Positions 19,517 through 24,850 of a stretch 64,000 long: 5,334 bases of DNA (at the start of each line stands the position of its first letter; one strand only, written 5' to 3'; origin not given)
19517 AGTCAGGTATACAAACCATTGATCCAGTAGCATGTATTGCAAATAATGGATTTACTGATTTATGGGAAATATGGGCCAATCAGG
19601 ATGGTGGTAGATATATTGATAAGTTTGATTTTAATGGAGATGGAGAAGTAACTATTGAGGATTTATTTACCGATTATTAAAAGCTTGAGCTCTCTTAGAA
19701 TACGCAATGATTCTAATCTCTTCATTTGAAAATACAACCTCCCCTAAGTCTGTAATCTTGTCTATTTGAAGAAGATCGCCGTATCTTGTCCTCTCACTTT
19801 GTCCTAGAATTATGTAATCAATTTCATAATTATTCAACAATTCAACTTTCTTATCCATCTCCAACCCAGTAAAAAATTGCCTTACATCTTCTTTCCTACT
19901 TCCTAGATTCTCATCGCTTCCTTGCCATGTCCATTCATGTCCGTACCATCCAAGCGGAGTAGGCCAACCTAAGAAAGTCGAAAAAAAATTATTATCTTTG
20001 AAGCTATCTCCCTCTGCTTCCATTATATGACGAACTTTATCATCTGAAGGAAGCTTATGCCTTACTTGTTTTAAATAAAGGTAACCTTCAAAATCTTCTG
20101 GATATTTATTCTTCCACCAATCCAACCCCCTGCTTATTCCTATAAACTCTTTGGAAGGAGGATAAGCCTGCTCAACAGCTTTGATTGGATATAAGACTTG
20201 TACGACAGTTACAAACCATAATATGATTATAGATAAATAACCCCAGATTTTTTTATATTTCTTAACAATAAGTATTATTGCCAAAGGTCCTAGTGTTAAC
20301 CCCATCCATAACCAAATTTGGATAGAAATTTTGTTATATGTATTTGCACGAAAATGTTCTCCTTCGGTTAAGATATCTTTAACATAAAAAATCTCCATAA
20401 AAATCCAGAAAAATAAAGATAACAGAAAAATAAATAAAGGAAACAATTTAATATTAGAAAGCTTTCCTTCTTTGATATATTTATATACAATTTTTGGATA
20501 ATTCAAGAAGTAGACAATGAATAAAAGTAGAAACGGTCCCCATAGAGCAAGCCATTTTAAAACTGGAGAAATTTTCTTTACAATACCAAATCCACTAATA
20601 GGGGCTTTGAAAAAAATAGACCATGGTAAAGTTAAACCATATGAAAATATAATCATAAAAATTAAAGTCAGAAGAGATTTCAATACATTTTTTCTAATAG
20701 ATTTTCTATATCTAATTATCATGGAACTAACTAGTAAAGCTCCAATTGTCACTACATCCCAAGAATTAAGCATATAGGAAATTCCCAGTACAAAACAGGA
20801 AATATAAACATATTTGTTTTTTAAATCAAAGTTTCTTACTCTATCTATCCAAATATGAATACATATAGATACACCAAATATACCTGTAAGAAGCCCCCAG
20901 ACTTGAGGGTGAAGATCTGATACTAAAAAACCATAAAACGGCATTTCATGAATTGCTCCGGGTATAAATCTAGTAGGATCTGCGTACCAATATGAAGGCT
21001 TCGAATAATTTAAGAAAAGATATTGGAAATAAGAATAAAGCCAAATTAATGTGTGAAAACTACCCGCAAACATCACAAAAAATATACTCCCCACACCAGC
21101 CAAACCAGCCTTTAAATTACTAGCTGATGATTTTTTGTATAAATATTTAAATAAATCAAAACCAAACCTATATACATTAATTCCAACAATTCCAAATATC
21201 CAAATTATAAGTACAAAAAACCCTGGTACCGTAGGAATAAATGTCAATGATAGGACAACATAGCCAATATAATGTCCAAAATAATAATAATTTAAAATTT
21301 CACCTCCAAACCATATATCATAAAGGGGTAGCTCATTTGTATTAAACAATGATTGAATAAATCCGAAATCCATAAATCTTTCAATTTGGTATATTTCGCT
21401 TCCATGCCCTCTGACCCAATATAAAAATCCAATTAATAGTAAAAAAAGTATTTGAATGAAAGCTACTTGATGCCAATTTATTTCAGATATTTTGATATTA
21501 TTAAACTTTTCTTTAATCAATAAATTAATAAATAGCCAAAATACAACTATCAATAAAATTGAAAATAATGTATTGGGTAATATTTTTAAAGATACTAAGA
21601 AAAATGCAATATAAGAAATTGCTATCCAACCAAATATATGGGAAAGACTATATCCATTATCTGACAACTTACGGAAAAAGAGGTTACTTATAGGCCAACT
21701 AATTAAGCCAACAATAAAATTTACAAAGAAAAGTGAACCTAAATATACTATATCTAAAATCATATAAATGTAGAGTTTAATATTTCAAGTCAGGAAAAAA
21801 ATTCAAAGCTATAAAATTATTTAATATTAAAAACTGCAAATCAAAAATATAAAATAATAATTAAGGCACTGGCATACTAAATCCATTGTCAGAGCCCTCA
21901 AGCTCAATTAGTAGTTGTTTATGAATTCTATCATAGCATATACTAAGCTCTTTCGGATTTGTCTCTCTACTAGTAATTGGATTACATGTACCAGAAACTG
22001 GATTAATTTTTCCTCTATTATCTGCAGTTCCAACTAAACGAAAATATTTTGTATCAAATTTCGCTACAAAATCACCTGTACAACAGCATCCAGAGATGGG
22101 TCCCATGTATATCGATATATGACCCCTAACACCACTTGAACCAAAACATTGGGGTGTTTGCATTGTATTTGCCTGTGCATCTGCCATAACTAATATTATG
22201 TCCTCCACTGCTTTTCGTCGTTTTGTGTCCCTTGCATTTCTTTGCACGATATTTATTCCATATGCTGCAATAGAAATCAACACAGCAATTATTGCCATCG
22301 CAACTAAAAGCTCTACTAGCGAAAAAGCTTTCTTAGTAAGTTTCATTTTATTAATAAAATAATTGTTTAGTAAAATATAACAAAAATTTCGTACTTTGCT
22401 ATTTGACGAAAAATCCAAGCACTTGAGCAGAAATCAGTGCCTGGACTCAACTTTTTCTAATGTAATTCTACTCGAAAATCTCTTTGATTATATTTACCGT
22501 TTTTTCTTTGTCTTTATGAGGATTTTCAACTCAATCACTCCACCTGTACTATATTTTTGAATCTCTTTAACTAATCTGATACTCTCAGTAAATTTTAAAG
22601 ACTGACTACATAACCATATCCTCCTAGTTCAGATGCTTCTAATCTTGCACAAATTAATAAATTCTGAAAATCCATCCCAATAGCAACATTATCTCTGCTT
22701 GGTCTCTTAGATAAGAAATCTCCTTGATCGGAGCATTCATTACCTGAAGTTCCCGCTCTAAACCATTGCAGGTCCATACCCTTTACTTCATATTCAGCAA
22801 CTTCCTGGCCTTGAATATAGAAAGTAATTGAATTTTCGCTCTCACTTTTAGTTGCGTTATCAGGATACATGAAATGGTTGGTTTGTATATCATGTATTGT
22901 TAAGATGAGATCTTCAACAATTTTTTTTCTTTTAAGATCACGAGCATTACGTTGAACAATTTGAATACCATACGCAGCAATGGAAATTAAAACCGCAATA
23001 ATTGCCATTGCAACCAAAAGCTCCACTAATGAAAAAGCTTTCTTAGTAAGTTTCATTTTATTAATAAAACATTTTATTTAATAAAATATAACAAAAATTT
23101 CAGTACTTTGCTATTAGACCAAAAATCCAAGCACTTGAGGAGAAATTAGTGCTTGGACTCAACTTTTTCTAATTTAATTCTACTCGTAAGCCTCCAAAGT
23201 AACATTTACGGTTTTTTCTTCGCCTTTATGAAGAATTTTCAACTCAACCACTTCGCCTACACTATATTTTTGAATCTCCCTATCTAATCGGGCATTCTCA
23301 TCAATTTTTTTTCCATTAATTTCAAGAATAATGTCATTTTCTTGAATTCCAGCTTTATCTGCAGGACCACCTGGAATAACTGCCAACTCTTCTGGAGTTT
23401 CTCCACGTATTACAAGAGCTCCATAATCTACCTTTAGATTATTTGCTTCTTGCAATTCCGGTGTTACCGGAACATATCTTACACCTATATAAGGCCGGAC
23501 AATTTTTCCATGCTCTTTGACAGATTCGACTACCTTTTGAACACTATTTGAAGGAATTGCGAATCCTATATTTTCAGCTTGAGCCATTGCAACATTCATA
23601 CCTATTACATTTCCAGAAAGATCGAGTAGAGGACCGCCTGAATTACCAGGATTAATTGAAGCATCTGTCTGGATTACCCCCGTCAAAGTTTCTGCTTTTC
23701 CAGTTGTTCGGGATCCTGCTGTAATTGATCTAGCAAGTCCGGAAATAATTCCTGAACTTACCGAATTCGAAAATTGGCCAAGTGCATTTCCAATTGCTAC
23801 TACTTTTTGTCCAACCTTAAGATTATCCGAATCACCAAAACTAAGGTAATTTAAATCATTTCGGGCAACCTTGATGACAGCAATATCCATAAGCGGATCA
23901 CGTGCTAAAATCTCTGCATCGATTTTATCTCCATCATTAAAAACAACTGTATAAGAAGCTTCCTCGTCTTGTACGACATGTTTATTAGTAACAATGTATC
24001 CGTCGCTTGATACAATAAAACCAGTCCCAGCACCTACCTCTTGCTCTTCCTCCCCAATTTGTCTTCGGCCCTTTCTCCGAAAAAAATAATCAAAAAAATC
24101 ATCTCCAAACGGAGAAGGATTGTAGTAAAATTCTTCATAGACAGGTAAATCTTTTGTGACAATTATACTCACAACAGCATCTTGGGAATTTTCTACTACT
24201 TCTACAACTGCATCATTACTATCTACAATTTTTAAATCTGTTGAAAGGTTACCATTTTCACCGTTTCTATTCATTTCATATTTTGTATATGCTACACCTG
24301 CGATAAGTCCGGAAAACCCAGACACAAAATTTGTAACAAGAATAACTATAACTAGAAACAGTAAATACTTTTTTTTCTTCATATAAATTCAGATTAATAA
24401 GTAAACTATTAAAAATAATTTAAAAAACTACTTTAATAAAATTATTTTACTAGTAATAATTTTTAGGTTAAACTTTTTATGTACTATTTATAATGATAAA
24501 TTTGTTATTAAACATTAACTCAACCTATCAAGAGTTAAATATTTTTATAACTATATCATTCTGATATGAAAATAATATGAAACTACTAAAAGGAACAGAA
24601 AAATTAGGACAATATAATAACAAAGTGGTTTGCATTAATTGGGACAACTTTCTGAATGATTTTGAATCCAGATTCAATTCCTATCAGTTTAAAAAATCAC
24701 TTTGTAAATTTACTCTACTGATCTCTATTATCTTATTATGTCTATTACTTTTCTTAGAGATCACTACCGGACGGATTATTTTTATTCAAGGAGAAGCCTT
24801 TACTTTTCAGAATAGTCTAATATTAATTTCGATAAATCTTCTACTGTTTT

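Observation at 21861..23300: Tandem segmental duplication creating two pilin paralogs and a fossil htrA 3' end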

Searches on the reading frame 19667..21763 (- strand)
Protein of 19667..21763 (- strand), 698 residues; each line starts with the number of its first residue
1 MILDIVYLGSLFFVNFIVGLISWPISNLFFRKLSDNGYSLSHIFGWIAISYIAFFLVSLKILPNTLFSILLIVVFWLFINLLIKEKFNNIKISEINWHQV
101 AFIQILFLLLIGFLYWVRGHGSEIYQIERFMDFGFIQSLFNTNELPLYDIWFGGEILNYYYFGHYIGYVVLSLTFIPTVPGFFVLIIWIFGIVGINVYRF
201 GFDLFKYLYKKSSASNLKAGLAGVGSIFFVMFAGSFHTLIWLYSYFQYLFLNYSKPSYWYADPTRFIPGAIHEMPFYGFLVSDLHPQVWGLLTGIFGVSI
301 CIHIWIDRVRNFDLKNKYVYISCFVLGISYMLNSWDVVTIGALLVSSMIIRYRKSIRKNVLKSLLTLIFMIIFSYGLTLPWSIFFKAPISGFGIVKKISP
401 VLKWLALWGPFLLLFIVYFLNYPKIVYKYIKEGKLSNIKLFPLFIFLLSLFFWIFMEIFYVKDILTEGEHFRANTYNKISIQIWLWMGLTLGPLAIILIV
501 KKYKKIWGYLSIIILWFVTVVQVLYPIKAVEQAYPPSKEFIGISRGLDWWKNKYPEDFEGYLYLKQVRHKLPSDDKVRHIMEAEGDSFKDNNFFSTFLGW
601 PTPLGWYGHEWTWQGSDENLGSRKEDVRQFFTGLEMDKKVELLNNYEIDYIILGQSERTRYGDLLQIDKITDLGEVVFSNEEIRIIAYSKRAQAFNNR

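Call 9: search_protein_families(library=pfam, proteins=[window:19667-21763:-], max_evalue=0.01)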
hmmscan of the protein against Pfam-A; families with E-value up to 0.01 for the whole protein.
window:19667-21763:- (698 aa): 1 family
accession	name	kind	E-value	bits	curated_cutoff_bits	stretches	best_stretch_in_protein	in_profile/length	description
PF10060.15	DUF2298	-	1.8e-64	218.9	27.8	2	49-420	2-384/488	Uncharacterized membrane protein (DUF2298)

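Call 10: search_protein_families(library=ncbifam, proteins=[window:19667-21763:-], max_evalue=0.01)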
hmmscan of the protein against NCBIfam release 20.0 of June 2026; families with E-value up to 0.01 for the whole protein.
window:19667-21763:- (698 aa): 1 family
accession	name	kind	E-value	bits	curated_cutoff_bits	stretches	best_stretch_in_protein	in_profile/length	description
TIGR03662.1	Chlor_Arch_YYY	subfamily_domain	2.6e-87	294.2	300.25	2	11-420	8-425/727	chlor_Arch_YYY domain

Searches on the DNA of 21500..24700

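Call 39: search_rna_families(source=window, start=21500, end=24700, threshold=evalue, max_evalue=1)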
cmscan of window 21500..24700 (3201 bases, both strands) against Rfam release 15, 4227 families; matches with E-value up to 1: 0.
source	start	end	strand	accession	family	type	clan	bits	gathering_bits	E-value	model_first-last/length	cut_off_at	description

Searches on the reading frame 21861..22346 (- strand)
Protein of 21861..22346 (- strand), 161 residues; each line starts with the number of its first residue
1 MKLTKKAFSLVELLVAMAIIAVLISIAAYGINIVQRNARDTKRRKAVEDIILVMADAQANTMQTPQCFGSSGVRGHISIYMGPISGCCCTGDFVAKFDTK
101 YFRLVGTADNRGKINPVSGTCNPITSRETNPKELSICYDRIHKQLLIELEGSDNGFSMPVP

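Call 9: search_protein_families(library=pfam, proteins=[window:21861-22346:-], max_evalue=0.01)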
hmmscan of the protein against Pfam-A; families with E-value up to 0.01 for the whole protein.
window:21861-22346:- (161 aa): 3 families
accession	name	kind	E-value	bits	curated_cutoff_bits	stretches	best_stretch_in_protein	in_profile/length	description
PF07963.17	N_methyl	-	1e-07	31.7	21.2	1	5-27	4-26/27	Prokaryotic N-terminal methylation motif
PF15879.10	MWFE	-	0.0017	19.1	27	1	12-46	3-37/55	NADH-ubiquinone oxidoreductase MWFE subunit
PF20517.3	TMEM127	-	0.0087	16.6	25.3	0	4-54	3-55/113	Transmembrane protein 127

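Call 10: search_protein_families(library=ncbifam, proteins=[window:21861-22346:-], max_evalue=0.01)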
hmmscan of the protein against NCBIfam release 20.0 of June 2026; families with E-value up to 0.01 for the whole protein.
window:21861-22346:- (161 aa): 11 families
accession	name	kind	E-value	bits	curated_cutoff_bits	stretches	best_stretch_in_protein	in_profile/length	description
TIGR02532.1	IV_pilin_GFxxxE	domain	9.9e-08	31.5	16.3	1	6-28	2-24/24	prepilin-type N-terminal cleavage/methylation domain-containing protein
NF041013.1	T4P_ComGE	equivalog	4.2e-05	23.6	49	1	5-47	3-45/83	competence type IV pilus minor pilin ComGE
NF007848.0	PRK10557.1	equivalog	0.00013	21.3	120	1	1-54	6-59/192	prepilin peptidase-dependent protein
TIGR02599.1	TIGR02599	subfamily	0.0002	20.7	256.5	1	7-44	1-38/361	Verru_Chthon cassette protein C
NF007800.0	PRK10506.1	equivalog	0.00045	20.1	158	1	4-61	7-63/163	prepilin peptidase-dependent protein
TIGR01707.1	gspI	equivalog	0.00093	19.7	44.35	1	8-66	2-56/101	type II secretion system minor pseudopilin GspI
NF007862.0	PRK10574.1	equivalog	0.0014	18.8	138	1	4-29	3-30/145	prepilin peptidase-dependent pilin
TIGR01711.1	gspJ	equivalog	0.0017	18.2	64.85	1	7-52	2-48/192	type II secretion system minor pseudopilin GspJ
TIGR02596.1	TIGR02596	subfamily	0.0024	18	70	1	8-37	1-30/196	Verru_Chthon cassette protein D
NF040999.1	pilin_ComGC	equivalog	0.0031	17.7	75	1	5-32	1-28/84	competence type IV pilus major pilin ComGC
NF041002.1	pilin_ComGF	equivalog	0.0088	16.3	80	0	5-46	1-42/139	competence type IV pilus minor pilin ComGF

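Call 14: find_encoding_contigs(protein=window:21861-22346:-, flank=6000, max_places=6)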
Protein window:21861-22346:- (161 aa): no gene with exactly this product is on record in the collection.

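Call 18: find_homologous_proteins(query=window:21861-22346:-, max_evalue=0.001)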
Query window:21861-22346:- (161 aa): 35 proteins with E <= 0.001 among 70 candidates.
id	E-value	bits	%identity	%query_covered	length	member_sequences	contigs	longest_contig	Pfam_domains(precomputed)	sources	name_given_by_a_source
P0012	7.5e-102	355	100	100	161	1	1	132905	PF07963.18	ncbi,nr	ncbi:prepilin-type N-terminal cleavage/methylation domain-containing protein [Candidatus Dojkabacter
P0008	6.4e-22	96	42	94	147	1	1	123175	PF07963.18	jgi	jgi:prepilin-type N-terminal cleavage/methylation domain-containing protein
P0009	7.2e-22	96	42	97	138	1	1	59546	PF07963.18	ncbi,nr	ncbi:prepilin-type N-terminal cleavage/methylation domain-containing protein [Candidatus Dojkabacter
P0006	1.6e-21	95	42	97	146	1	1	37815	PF07963.18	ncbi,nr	ncbi:prepilin-type N-terminal cleavage/methylation domain-containing protein [Candidatus Dojkabacter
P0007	2.9e-21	94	46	75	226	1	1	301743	PF07963.18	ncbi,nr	ncbi:prepilin-type N-terminal cleavage/methylation domain-containing protein [Candidatus Dojkabacter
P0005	6.4e-21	93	42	94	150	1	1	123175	PF07963.18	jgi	jgi:prepilin-type N-terminal cleavage/methylation domain-containing protein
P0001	1.1e-20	92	57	69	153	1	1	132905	PF07963.18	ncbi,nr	ncbi:prepilin-type N-terminal cleavage/methylation domain-containing protein [Candidatus Dojkabacter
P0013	5.6e-20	90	42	95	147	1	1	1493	PF07963.18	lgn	-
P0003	1.0e-19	89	75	39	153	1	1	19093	PF07963.18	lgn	-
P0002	1.3e-19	88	38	94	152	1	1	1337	PF07963.18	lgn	-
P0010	2.1e-19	88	40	95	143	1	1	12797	PF07963.18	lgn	-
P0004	2.6e-18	84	74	40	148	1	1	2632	PF07963.18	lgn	-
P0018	5.9e-17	80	40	97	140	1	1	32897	PF07963.18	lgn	-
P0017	5.7e-16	77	36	97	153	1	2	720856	PF07963.18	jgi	jgi:prepilin-type N-terminal cleavage/methylation domain-containing protein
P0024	4.6e-15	74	37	93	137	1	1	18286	PF07963.18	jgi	jgi:prepilin-type N-terminal cleavage/methylation domain-containing protein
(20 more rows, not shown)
